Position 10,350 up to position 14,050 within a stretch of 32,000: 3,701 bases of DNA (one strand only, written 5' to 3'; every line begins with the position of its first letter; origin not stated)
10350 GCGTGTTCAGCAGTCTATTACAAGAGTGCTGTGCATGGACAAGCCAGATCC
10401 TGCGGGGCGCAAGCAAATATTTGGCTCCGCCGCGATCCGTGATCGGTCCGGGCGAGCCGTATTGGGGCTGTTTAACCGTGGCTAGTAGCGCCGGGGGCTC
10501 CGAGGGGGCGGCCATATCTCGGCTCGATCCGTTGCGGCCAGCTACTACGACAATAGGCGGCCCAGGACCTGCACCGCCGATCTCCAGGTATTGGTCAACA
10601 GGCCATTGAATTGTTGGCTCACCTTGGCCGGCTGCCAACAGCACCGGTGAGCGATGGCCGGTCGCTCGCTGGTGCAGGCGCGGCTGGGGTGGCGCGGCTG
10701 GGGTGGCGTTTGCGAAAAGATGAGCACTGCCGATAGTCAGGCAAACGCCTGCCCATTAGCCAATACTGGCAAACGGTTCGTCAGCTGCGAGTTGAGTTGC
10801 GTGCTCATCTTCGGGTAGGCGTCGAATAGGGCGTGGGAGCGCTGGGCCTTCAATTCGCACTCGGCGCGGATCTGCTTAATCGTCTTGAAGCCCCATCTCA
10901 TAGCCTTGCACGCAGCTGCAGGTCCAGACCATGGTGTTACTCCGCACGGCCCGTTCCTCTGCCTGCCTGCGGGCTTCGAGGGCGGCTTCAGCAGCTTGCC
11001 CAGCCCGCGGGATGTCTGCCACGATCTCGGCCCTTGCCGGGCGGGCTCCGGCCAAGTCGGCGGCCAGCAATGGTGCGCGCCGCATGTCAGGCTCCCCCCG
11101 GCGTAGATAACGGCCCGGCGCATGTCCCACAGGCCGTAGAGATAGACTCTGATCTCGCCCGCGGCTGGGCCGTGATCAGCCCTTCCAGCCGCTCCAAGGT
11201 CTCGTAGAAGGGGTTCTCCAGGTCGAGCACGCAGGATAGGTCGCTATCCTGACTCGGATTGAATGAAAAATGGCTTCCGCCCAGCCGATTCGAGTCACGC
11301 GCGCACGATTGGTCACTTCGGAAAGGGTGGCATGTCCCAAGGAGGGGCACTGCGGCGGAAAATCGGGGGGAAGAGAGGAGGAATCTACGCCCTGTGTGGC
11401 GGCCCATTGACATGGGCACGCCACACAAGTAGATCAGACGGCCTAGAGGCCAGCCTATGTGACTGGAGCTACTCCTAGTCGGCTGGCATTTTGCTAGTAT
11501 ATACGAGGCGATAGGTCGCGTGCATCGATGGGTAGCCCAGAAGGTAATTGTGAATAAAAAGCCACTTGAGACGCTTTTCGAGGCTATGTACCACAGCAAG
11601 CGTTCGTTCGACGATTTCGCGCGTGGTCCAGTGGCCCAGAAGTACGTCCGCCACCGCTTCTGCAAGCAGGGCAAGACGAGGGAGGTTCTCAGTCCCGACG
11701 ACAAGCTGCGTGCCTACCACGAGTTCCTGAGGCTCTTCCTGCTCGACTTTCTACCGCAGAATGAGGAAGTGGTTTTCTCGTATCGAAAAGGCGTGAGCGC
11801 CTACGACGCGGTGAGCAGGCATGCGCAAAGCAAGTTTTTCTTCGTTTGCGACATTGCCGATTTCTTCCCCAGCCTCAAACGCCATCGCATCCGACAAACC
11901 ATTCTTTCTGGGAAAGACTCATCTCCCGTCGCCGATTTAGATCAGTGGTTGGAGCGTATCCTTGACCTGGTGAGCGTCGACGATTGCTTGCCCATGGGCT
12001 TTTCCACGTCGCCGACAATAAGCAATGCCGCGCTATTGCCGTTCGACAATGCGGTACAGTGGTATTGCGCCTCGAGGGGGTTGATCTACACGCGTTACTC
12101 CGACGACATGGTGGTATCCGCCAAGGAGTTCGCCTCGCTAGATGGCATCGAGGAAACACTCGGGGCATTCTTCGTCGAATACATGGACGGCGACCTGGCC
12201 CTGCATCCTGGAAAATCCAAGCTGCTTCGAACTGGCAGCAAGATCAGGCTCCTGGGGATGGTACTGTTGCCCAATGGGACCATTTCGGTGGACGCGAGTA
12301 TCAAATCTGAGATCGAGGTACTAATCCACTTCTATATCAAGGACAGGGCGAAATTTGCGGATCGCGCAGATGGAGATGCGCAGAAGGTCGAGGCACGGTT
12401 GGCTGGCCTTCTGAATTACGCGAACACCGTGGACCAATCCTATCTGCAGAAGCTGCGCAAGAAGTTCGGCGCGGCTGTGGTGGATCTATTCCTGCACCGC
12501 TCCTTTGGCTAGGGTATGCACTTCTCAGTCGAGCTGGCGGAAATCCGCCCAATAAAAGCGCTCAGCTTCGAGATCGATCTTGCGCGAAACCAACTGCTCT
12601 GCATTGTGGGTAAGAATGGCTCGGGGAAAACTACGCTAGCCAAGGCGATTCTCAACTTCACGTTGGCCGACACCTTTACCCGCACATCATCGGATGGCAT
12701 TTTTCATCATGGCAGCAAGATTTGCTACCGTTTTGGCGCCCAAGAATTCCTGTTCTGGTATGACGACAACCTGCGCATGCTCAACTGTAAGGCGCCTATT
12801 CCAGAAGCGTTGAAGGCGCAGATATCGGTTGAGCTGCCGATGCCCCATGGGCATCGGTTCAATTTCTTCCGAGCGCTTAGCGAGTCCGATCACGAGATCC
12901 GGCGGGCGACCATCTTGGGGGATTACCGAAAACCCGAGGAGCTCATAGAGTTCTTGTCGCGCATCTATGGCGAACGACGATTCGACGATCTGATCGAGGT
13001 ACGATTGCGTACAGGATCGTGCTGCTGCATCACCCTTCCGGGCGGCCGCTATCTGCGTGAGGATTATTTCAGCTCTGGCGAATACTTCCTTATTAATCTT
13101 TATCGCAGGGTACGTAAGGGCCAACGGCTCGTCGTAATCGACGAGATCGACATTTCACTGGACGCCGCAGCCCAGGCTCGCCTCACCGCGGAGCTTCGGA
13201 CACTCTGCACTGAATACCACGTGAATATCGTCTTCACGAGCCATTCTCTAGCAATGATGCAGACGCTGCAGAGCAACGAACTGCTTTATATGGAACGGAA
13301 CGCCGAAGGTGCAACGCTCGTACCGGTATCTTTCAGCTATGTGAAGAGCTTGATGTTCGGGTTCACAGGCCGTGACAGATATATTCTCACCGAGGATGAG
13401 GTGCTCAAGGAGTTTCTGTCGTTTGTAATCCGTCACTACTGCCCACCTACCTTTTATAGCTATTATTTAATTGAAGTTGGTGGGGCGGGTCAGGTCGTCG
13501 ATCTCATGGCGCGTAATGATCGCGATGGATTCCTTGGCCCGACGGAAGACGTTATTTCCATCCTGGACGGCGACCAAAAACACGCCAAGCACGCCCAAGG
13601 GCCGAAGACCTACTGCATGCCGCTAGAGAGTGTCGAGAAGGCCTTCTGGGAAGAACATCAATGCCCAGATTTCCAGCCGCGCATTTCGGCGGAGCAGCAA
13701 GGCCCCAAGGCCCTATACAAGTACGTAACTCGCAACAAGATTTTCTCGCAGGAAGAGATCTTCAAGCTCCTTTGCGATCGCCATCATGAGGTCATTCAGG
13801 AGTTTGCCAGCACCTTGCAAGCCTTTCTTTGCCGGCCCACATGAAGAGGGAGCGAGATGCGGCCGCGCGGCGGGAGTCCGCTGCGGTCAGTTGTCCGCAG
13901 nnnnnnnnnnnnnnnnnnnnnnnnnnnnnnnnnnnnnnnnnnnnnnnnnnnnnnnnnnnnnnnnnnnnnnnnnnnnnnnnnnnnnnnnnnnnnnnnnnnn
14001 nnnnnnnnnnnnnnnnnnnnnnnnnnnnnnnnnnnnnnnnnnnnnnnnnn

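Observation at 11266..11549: About 280 nt of structured non-coding DNA upstream of the RT: candidate template/ncRNA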

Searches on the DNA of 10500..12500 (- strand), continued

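Call 79: search_with_rna_model(model_id=R1, source=L100, max_evalue=10, filters=off, show_alignments=2)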
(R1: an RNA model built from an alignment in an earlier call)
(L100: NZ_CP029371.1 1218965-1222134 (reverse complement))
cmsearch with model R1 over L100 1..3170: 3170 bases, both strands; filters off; matches with E-value up to 10: 11.
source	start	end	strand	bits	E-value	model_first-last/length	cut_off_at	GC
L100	2618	2701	-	4.7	0.83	1-107/107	no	0.35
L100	1770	1837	+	3.8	1.4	1-107/107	no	0.35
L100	249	355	+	3.1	2.1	1-107/107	no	0.4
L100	1825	1951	-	2.9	2.3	1-107/107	no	0.39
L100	2871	2956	+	2.1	3.8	1-107/107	no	0.4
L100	99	159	+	1.9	4.3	1-107/107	no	0.3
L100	428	472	+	1.4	5.7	1-107/107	no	0.53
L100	997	1086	-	1.2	6.5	1-107/107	no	0.34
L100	1546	1642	+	1.1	6.9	1-107/107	no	0.48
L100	418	478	-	0.6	9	1-107/107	no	0.48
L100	2795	2845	-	0.6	9.4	1-107/107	no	0.53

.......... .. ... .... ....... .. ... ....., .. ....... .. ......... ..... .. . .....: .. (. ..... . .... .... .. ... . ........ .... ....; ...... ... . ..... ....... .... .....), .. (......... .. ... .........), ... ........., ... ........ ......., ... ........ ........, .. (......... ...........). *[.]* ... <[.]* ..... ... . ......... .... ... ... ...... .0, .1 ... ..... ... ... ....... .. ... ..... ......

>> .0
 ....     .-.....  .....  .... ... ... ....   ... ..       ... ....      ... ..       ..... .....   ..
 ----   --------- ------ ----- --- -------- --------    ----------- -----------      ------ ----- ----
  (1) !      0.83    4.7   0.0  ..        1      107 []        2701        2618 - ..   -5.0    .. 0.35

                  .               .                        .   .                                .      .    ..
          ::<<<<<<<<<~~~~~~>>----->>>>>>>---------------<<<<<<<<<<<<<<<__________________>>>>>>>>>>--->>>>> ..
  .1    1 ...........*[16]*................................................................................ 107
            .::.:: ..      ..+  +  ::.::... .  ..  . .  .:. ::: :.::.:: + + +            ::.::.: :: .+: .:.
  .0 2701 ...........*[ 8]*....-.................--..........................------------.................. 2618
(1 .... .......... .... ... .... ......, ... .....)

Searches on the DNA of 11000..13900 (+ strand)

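Call 10: search_dna_similar(query=window:11000-13900:+, collection=plasmids, mode=near)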
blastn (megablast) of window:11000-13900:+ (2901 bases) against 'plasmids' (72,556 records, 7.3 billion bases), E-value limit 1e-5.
No match.

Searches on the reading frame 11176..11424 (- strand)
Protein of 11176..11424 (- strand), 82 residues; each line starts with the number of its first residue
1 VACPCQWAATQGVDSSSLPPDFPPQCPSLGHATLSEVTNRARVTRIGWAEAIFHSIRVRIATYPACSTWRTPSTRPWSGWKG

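Call 81: search_protein_families(library=pfam, proteins=[window:11176-11424:-], max_evalue=1)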
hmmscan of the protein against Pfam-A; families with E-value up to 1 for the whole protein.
window:11176-11424:- (82 aa): 0 families

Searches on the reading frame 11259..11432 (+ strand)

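Call 81: search_protein_families(library=pfam, proteins=[window:11259-11432:+], max_evalue=1)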
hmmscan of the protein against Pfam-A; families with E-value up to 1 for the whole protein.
window:11259-11432:+ (57 aa): 1 family
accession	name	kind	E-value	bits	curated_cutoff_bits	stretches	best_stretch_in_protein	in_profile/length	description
PF11448.13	DUF3005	-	0.19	12.3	25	1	9-44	68-103/109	Protein of unknown function (DUF3005)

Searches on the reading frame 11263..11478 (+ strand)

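Call 81: search_protein_families(library=pfam, proteins=[window:11263-11478:+], max_evalue=1)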
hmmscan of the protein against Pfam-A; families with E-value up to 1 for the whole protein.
window:11263-11478:+ (71 aa): 1 family
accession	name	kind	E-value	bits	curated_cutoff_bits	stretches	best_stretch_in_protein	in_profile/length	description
PF13407.12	Peripla_BP_4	-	0.37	10.7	35.1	1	22-65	106-147/258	Periplasmic binding protein domain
